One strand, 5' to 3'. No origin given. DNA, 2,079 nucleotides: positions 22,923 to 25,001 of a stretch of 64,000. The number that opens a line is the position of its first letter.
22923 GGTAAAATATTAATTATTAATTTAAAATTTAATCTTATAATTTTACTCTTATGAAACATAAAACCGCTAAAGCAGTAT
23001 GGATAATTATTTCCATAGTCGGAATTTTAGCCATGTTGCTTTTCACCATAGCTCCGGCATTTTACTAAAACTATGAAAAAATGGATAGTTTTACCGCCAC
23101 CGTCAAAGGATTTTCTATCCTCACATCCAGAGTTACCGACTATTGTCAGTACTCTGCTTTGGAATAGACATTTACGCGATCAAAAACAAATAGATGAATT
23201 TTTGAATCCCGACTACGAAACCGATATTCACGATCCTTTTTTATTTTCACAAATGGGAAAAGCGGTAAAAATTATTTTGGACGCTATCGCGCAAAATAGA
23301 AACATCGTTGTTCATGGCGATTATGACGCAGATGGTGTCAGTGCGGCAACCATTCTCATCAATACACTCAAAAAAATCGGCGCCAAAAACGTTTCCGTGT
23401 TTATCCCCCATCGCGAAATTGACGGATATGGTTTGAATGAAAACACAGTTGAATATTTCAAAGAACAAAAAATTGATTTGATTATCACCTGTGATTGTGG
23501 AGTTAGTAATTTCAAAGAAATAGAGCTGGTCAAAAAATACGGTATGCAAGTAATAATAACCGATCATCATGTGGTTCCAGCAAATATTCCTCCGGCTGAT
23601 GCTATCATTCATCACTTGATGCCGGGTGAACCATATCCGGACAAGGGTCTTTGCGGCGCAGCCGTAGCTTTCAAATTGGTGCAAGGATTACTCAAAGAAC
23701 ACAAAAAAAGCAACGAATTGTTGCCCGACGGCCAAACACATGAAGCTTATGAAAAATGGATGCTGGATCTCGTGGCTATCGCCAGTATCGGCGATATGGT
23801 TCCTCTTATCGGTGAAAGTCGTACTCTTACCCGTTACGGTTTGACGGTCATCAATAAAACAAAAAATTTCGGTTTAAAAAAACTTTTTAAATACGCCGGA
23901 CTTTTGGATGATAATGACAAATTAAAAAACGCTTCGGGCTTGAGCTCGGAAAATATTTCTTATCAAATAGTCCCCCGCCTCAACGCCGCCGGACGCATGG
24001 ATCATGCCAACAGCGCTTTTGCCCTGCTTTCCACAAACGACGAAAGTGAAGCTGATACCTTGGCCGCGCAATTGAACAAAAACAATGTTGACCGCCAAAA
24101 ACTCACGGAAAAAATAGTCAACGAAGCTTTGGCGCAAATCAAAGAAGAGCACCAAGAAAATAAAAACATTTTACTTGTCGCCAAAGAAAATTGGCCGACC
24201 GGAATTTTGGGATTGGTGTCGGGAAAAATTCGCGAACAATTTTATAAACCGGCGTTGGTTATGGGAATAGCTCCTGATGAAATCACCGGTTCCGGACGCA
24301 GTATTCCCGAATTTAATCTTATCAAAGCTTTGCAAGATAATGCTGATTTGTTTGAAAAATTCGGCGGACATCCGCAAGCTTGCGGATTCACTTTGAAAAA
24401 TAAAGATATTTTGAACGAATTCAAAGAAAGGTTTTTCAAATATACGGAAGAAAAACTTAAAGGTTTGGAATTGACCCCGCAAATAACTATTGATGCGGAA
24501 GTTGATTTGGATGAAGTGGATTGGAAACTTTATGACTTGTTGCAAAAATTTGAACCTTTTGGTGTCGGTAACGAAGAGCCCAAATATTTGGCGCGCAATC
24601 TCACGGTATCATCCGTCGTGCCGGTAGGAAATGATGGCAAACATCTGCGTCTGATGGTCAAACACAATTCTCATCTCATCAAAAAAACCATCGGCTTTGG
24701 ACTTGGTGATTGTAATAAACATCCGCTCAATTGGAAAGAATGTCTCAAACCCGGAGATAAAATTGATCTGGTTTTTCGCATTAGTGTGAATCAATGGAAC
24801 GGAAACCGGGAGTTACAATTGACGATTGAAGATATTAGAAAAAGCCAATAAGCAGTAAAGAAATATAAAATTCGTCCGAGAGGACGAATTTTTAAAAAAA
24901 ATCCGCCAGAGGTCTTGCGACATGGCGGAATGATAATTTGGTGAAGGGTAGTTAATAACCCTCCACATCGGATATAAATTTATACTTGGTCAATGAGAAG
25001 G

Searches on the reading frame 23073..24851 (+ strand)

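Call 18: search_protein_families(library=pfam, proteins=[window:23073-24851:+], max_evalue=0.00001)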
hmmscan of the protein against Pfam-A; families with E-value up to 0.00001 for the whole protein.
window:23073-24851:+ (592 aa): 3 families
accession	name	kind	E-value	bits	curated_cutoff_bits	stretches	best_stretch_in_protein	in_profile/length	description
PF17768.7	RecJ_OB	-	5.8e-27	94.3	27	1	473-587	1-107/107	RecJ OB domain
PF01368.27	DHH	-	8.1e-24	84.7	28.1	1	77-213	1-104/125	DHH family, N-terminal domain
PF02272.25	DHHA1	-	3.5e-12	47.1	25.9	1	366-457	4-99/102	DHHA1 domain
